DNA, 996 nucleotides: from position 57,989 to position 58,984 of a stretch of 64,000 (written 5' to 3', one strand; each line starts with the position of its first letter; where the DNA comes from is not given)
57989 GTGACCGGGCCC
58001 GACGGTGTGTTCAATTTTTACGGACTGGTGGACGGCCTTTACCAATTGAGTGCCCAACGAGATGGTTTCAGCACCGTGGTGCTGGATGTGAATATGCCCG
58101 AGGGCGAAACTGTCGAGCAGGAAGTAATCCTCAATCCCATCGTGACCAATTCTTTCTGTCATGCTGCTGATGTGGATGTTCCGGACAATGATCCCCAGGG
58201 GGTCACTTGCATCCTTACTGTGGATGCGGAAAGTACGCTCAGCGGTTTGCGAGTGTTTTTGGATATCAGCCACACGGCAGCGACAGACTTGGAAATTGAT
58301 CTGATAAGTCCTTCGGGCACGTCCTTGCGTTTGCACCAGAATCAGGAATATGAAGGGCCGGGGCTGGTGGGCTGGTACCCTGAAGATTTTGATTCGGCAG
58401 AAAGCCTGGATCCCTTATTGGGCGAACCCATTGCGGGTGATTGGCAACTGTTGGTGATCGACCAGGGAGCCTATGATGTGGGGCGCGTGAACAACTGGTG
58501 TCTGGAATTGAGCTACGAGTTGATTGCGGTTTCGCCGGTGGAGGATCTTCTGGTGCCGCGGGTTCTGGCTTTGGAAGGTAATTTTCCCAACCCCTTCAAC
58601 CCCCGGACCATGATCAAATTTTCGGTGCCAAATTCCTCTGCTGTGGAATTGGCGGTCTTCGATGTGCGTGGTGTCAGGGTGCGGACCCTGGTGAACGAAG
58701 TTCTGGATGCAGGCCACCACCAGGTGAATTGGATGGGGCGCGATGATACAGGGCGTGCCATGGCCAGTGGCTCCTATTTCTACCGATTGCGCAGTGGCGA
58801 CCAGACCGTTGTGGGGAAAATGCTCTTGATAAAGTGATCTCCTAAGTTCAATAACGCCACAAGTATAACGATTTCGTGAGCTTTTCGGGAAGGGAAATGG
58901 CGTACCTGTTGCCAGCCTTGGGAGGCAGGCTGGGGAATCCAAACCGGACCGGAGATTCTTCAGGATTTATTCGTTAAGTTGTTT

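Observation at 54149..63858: Tandem pair of ~1560-aa gingipain-like C25 peptidases with proprotein-convertase P-domains and T9SS sorting tails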

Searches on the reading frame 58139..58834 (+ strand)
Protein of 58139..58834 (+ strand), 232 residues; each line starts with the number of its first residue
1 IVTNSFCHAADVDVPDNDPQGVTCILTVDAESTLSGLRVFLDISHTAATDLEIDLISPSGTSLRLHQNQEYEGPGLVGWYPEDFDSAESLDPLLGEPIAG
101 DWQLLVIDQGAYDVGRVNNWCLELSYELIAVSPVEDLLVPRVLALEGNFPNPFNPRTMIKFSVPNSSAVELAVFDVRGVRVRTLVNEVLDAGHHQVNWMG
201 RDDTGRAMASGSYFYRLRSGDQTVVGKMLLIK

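Call 65: predict_structure(alignment_id=A4)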
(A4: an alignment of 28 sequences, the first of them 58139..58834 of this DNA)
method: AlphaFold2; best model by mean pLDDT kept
length: 232 residues; sequences in the alignment: 28
mean_pLDDT: 92.5   pTM: 0.57
mean pLDDT of the five models: 92.5, 92.3, 92.1, 90.5, 89.9
residues with pLDDT >= 90: 198; 70-90: 25; 50-70: 7; < 50: 2
segments of 3 or more residues with pLDDT < 50: none
pLDDT, mean of each block of 10 residues (from residue 1): 94 96 96 96 95 98 90 88 93 96 97 95 88 58 92 89 96 97 97 95 94 96 95 76
secondary structure, 60 per line:
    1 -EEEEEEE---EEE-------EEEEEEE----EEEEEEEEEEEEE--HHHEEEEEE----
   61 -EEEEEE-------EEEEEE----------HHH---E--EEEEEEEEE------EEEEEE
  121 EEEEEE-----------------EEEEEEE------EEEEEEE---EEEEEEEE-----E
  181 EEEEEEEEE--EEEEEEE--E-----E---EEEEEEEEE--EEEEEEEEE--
elements in order: E2-8 E12-14 E22-28 E33-45 E51-56 E62-67 E75-80 E100-108 E115-126 E144-150 E157-163 E167-174 E180-189 E192-198 E211-219 E222-230
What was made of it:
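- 58151..58513 (+): A: proprotein-convertase-type P-domain. In B: 63169-63531. Model pLDDT 92.5 (call 65).
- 58583..58834 (+): A: T9SS type A C-terminal sorting domain, predicted as a seven-strand beta-sandwich. In B: 63607-63855. The model shows seven strands at residues 144-230 (call 65).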

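Call 70: fold_search(model_id=the predicted structure, library=pdb)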
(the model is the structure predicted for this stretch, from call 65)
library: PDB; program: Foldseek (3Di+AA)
matches with E <= 10: 1761; with E <= 0.001: 113
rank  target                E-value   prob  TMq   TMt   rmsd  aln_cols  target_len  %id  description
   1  8jmw_A                4.7e-08  1.00  0.30  0.15  18.2       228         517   12  Fibril form of serine peptidase Vpr (released 2023-12-06)
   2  3hjr                  1.7e-07  1.00  0.39  0.16   7.7       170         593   16  Crystal structure of serine protease of Aeromonas sobria (released 2009-06-02)
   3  3wqb_A                2.1e-07  1.00  0.41  0.17   6.4       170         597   16  Crystal structure of aeromonas sobria serine protease (ASP) and the chaperone (ORF2) complex (released 2015-03-25)
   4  2id4_B                1.0e-06  1.00  0.41  0.21   3.3       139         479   16  The 1.9 A structure of Kex2 in complex with an Ac-R-E-R-K-chloromethyl ketone inhibitor. (released 2007-05-01)
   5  5jmo_A                1.7e-06  1.00  0.39  0.20   3.8       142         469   18  X-ray structure of furin in complex with the inhibitory antibody Nb14 (released 2016-12-07)
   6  5jmo_B                2.7e-06  1.00  0.39  0.20   3.8       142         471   18  X-ray structure of furin in complex with the inhibitory antibody Nb14 (released 2016-12-07)
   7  9fid_A                2.9e-06  1.00  0.39  0.21   3.7       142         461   18  X-ray structure of furin (PCSK3) in complex with the PC1/3 (PCSK1) prodomain mutant R78K,R80A (released 2025-09-10)
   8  4z2a                  3.2e-06  1.00  0.41  0.21   3.5       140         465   18  Crystal structure of unglycosylated apo human furin @1.89A (released 2016-05-04)
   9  2id4_A                3.6e-06  1.00  0.42  0.21   3.2       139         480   16  The 1.9 A structure of Kex2 in complex with an Ac-R-E-R-K-chloromethyl ketone inhibitor. (released 2007-05-01)
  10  1p8j_H                3.8e-06  1.00  0.38  0.20   4.2       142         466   18  CRYSTAL STRUCTURE OF THE PROPROTEIN CONVERTASE FURIN (released 2003-07-08)
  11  7lcu                  4.5e-06  1.00  0.39  0.20   3.8       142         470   19  X-ray structure of Furin bound to BOS-318, a small molecule inhibitor (released 2022-01-12)
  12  9fie_C                4.5e-06  1.00  0.39  0.20   3.8       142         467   17  X-ray structure of furin (PCSK3) in complex with the PC1/3 (PCSK1) prodomain mutant R77A,R80A,R81A (released 2025-09-10)
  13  1p8j_F                4.5e-06  1.00  0.38  0.20   4.4       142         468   18  CRYSTAL STRUCTURE OF THE PROPROTEIN CONVERTASE FURIN (released 2003-07-08)
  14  5jxi                  6.0e-06  1.00  0.40  0.20   3.5       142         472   18  Structure of the unliganded form of the proprotein convertase furin in presence of EDTA. (released 2016-10-05)
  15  9fid_C                6.3e-06  1.00  0.34  0.18   7.6       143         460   19  X-ray structure of furin (PCSK3) in complex with the PC1/3 (PCSK1) prodomain mutant R78K,R80A (released 2025-09-10)
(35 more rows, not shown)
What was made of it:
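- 58151..58513 (+): Foldseek matches to the P-domains of ASP 3hjr, Kex2 2id4 and furin (call 70).
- On Proprotein convertase P-domain (PF01483): Foldseek E 1.7e-7 (ASP), 1e-6 (Kex2) and 1.7e-6 (furin) (call 70).
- P-domain fold match (call 70).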
